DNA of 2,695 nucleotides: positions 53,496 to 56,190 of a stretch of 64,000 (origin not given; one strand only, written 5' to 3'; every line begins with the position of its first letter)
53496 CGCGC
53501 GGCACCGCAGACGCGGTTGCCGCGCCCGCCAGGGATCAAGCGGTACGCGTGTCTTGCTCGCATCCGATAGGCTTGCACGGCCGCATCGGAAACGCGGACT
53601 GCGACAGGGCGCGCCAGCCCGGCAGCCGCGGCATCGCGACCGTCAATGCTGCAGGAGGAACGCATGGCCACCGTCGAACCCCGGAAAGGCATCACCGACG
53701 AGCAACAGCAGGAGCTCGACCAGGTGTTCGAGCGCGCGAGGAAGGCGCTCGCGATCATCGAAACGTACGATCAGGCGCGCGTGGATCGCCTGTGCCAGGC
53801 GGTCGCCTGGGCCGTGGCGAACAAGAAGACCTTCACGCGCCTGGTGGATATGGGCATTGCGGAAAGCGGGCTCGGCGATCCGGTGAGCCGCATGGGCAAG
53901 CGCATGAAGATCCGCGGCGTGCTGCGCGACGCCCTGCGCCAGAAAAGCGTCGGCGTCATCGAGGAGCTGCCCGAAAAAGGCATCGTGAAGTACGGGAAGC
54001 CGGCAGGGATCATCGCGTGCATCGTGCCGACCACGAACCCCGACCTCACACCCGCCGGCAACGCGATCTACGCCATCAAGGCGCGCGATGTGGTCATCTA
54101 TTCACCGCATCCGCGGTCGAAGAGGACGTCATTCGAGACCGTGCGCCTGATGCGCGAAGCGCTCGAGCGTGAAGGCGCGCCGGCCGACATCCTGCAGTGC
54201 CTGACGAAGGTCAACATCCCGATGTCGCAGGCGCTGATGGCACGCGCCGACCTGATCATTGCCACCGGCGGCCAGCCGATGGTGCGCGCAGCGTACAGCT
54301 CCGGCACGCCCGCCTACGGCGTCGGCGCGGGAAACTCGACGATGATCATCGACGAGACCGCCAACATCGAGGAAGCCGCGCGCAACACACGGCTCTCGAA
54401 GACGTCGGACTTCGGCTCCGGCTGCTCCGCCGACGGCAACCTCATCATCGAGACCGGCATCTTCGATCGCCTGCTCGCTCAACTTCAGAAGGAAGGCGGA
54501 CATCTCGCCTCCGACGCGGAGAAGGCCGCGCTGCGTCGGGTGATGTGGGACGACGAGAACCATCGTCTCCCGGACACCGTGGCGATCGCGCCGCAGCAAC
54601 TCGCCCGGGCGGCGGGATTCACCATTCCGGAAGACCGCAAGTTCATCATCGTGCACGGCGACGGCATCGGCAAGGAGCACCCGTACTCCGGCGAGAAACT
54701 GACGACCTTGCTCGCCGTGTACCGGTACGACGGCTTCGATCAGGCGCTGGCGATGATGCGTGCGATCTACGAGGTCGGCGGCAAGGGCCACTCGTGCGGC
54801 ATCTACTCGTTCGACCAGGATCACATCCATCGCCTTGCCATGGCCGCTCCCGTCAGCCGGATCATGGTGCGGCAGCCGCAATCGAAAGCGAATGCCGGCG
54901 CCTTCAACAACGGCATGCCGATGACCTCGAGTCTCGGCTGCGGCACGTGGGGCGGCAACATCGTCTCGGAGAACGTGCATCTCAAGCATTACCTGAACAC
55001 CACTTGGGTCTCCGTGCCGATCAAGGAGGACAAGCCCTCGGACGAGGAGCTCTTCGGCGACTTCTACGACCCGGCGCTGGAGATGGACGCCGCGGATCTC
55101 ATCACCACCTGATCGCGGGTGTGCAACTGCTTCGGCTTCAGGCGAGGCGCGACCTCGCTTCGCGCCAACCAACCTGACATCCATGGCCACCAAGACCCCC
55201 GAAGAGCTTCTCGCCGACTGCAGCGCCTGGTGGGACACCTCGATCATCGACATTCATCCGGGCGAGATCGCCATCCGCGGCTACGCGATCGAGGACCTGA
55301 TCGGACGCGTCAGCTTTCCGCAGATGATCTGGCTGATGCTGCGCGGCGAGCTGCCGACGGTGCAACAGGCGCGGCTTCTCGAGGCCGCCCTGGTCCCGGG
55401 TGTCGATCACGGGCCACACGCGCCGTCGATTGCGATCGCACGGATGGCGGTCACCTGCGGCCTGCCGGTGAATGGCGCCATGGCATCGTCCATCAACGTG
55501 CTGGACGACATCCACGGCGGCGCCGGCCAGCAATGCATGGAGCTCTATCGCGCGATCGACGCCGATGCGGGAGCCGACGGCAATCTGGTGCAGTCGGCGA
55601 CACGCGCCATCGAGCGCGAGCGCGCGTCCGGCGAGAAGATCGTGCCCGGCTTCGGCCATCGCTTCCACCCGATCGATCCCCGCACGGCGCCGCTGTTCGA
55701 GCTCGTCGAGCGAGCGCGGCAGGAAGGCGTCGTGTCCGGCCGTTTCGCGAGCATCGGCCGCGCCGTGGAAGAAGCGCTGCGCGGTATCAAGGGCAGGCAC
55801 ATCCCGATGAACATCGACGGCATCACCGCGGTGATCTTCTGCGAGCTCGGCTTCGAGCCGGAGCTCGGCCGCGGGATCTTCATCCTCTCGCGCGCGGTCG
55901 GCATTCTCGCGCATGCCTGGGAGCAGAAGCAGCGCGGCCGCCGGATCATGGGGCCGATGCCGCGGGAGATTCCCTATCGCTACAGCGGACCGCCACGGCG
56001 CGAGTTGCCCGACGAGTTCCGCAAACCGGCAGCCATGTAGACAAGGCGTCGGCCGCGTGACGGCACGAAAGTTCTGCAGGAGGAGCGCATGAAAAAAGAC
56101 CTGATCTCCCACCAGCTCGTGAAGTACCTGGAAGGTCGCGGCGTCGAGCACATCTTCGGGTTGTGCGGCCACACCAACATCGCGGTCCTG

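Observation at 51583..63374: Eleven-gene co-directional cluster mixing quinate/shikimate-type enzymes with an inositol-pathway-like ring-opening toolkit and a Tat-dependent TRAP importer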

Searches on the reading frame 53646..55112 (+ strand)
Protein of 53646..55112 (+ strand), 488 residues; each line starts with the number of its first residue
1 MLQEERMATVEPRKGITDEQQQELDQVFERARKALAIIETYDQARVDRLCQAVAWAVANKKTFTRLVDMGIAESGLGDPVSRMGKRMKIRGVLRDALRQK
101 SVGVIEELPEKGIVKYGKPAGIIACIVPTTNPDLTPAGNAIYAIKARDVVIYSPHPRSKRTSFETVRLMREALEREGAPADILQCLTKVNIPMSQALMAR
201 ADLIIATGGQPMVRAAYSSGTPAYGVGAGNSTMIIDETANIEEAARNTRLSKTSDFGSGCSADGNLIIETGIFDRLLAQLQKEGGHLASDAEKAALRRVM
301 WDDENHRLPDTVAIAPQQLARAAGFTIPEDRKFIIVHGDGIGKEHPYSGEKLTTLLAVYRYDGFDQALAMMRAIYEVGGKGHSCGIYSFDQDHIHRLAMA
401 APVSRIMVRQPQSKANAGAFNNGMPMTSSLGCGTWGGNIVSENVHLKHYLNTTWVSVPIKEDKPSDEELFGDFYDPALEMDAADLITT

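Call 4: search_protein_families(library=pfam, proteins=[window:53646-55112:+])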
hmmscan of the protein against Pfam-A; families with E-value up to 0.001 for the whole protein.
window:53646-55112:+ (488 aa): 1 family
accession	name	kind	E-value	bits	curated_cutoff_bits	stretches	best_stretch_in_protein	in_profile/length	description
PF00171.27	Aldedh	-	2.1e-17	63.3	23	1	14-283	21-292/461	Aldehyde dehydrogenase family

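Call 5: search_protein_families(library=ncbifam, proteins=[window:53646-55112:+])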
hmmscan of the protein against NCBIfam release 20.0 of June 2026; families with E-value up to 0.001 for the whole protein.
window:53646-55112:+ (488 aa): 21 families
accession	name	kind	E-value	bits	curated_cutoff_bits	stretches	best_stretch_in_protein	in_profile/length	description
NF047625.1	AcylSulfactDhSauS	equivalog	2.1e-142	475.2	600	1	21-475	3-460/464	acylating sulfoacetaldehyde dehydrogenase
NF010378.0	PRK13805.1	equivalog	5.6e-106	355.3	951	1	17-455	9-449/872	bifunctional acetaldehyde-CoA/alcohol dehydrogenase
TIGR02518.1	EutH_ACDH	equivalog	1.6e-98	330.7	620.1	1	22-461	8-447/488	acetaldehyde dehydrogenase (acetylating)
NF011927.0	PRK15398.1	subfamily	1.2e-48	165.9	403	1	22-424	36-431/465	aldehyde dehydrogenase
NF006992.0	PRK09457.1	subfamily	2.5e-11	42.9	514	1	95-400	110-421/487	succinylglutamate-semialdehyde dehydrogenase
NF001221.0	PRK00197.1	equivalog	3.3e-11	42.6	289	1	115-286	112-288/418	glutamate-5-semialdehyde dehydrogenase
NF050084.1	pip_6_carb_DH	equivalog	6.2e-11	41.9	730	1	19-283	16-286/475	L-piperidine-6-carboxylate dehydrogenase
TIGR00407.1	proA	equivalog_domain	4.6e-09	35.6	317.45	1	115-283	99-272/398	glutamate-5-semialdehyde dehydrogenase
TIGR03240.1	arg_catab_astD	equivalog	2.9e-08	32.9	579.3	1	95-401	108-420/484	succinylglutamate-semialdehyde dehydrogenase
NF002852.0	PRK03137.1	subfamily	9.4e-08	31.3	648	1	98-370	150-435/514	L-glutamate gamma-semialdehyde dehydrogenase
NF006916.0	PRK09407.1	equivalog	2.7e-07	29.5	521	1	114-283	151-320/526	succinic semialdehyde dehydrogenase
NF047626.1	SulfactDhSafD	equivalog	1.3e-05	24.4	700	1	111-287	118-292/454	sulfoacetaldehyde dehydrogenase SafD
NF007352.0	PRK09847.1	equivalog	1.4e-05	23.8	850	1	118-286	156-328/495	aldehyde dehydrogenase PuuC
NF040648.1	lactal_redase_Meth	equivalog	2e-05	23.8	650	1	16-284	27-298/463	lactaldehyde dehydrogenase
NF008869.0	PRK11904.1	equivalog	4.8e-05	21.3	747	1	118-286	684-857/1042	bifunctional proline dehydrogenase/L-glutamate gamma-semialdehyde dehydrogenase PutA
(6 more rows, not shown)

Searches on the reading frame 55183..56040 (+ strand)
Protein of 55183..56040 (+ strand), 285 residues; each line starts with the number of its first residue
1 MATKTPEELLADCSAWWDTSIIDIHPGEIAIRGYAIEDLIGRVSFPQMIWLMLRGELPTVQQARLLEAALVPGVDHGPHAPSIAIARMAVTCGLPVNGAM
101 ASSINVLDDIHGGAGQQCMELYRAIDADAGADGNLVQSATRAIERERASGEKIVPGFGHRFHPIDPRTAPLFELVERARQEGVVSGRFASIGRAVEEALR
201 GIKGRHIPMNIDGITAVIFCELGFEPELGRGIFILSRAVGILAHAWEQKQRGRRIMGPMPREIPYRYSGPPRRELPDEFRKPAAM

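Call 4: search_protein_families(library=pfam, proteins=[window:55183-56040:+])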
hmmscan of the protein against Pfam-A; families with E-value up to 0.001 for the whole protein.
window:55183-56040:+ (285 aa): 1 family
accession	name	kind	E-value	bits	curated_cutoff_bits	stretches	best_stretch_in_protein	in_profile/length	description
PF00285.26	Citrate_synt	-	5.7e-34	118.2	27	2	62-256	166-354/357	Citrate synthase, C-terminal domain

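Call 5: search_protein_families(library=ncbifam, proteins=[window:55183-56040:+])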
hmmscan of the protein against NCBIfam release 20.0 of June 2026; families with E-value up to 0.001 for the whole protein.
window:55183-56040:+ (285 aa): 21 families
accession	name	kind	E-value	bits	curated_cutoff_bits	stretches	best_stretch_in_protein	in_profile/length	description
NF004864.0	PRK06224.1-1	equivalog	5.6e-129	429.1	261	1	3-277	3-277/278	citryl-CoA lyase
NF004869.0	PRK06224.1-6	subfamily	1.1e-58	198.7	212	1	16-281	4-262/263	citryl-CoA lyase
NF004866.0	PRK06224.1-3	subfamily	7.6e-58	195.8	245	1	15-253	17-248/275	citryl-CoA lyase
NF004868.0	PRK06224.1-5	subfamily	1.8e-41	142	193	1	19-251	8-238/260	citryl-CoA lyase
NF004865.0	PRK06224.1-2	equivalog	1.5e-28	100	323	1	28-254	22-248/265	citryl-CoA lyase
NF004867.0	PRK06224.1-4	equivalog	1e-24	87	409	1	36-265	28-252/261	citryl-CoA lyase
NF041301.1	Cit_synth_Halo_CitZ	equivalog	3.8e-24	85.4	550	2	64-260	178-363/379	citrate synthase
TIGR01800.1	cit_synth_II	subfamily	1.8e-23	82.9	421.3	2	52-259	156-351/368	2-methylcitrate synthase/citrate synthase II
NF041157.1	Cit_synThplmales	equivalog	1e-20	74.2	590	2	63-272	170-367/377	citrate synthase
NF010639.0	PRK14036.1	equivalog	6.2e-20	71.2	502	2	62-256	173-358/379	citrate synthase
NF009005.0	PRK12350.1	subfamily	1.4e-18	67.3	332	1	52-256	148-342/366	citrate synthase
NF010638.0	PRK14035.1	equivalog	2.2e-18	66.2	572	1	49-259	157-355/372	citrate synthase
NF010637.0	PRK14034.1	equivalog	1.6e-17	63.6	594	1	66-272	173-362/372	citrate synthase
NF004126.0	PRK05614.1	equivalog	2.5e-17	62.4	505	2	67-274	223-423/430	citrate synthase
NF010636.0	PRK14033.1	equivalog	7e-17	61.3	479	2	84-276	197-373/376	bifunctional 2-methylcitrate synthase/citrate synthase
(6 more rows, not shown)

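Call 19: search_solved_structures(query=window:55183-56040:+, max_evalue=0.001)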
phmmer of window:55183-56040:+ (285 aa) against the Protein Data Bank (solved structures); distinct sequences matched with E-value up to 0.001: 58.
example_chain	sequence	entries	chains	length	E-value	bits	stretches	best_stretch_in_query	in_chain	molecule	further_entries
6hxp_A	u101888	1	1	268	1.6e-42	148.9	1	17-281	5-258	Citryl-CoA lyase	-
1vgm_A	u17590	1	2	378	9.3e-21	77.5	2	52-275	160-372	378aa long hypothetical citrate synthase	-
6abx_A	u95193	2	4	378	1.4e-20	76.9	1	47-252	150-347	Citrate synthase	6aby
6abv_A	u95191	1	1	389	5e-20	75.1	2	56-275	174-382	Citrate synthase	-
6abw_A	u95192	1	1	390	5e-20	75.1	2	56-275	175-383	Citrate synthase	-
1iom_A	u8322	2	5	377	1.9e-18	69.9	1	51-260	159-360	CITRATE SYNTHASE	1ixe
1o7x_A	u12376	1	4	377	1.9e-18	69.9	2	48-260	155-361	CITRATE SYNTHASE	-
1vgp_A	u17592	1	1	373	3.4e-18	69.1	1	42-251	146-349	373aa long hypothetical citrate synthase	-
8qwb_A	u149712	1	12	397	4.2e-16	62.2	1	46-258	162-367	Citrate synthase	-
7e8n_A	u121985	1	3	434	3.9e-15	59.1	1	67-263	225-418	Citrate synthase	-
3tqg_A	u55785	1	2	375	2.6e-14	56.3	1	60-258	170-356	2-methylcitrate synthase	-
8rjk_0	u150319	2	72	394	9.4e-14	54.5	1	52-258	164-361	Citrate synthase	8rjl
8bei_A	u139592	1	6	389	9.6e-14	54.5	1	52-258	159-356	Citrate synthase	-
8an1_A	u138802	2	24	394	1e-13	54.4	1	52-258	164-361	Citrate synthase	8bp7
3hwk_A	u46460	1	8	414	1e-13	54.4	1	45-259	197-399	Methylcitrate synthase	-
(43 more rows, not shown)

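Call 76: search_solved_structures(query=window:55183-56040:+, max_evalue=1e-18, show_alignments=2)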
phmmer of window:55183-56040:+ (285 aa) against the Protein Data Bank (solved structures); distinct sequences matched with E-value up to 1e-18: 5.
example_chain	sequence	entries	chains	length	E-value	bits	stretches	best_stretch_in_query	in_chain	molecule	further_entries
6hxp_A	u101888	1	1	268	1.6e-42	148.9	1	17-281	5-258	Citryl-CoA lyase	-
1vgm_A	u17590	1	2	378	9.3e-21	77.5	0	52-275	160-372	378aa long hypothetical citrate synthase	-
6abx_A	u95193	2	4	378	1.4e-20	76.9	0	47-252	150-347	Citrate synthase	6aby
6abv_A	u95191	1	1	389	5e-20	75.1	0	56-275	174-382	Citrate synthase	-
6abw_A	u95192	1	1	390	5e-20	75.1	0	56-275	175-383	Citrate synthase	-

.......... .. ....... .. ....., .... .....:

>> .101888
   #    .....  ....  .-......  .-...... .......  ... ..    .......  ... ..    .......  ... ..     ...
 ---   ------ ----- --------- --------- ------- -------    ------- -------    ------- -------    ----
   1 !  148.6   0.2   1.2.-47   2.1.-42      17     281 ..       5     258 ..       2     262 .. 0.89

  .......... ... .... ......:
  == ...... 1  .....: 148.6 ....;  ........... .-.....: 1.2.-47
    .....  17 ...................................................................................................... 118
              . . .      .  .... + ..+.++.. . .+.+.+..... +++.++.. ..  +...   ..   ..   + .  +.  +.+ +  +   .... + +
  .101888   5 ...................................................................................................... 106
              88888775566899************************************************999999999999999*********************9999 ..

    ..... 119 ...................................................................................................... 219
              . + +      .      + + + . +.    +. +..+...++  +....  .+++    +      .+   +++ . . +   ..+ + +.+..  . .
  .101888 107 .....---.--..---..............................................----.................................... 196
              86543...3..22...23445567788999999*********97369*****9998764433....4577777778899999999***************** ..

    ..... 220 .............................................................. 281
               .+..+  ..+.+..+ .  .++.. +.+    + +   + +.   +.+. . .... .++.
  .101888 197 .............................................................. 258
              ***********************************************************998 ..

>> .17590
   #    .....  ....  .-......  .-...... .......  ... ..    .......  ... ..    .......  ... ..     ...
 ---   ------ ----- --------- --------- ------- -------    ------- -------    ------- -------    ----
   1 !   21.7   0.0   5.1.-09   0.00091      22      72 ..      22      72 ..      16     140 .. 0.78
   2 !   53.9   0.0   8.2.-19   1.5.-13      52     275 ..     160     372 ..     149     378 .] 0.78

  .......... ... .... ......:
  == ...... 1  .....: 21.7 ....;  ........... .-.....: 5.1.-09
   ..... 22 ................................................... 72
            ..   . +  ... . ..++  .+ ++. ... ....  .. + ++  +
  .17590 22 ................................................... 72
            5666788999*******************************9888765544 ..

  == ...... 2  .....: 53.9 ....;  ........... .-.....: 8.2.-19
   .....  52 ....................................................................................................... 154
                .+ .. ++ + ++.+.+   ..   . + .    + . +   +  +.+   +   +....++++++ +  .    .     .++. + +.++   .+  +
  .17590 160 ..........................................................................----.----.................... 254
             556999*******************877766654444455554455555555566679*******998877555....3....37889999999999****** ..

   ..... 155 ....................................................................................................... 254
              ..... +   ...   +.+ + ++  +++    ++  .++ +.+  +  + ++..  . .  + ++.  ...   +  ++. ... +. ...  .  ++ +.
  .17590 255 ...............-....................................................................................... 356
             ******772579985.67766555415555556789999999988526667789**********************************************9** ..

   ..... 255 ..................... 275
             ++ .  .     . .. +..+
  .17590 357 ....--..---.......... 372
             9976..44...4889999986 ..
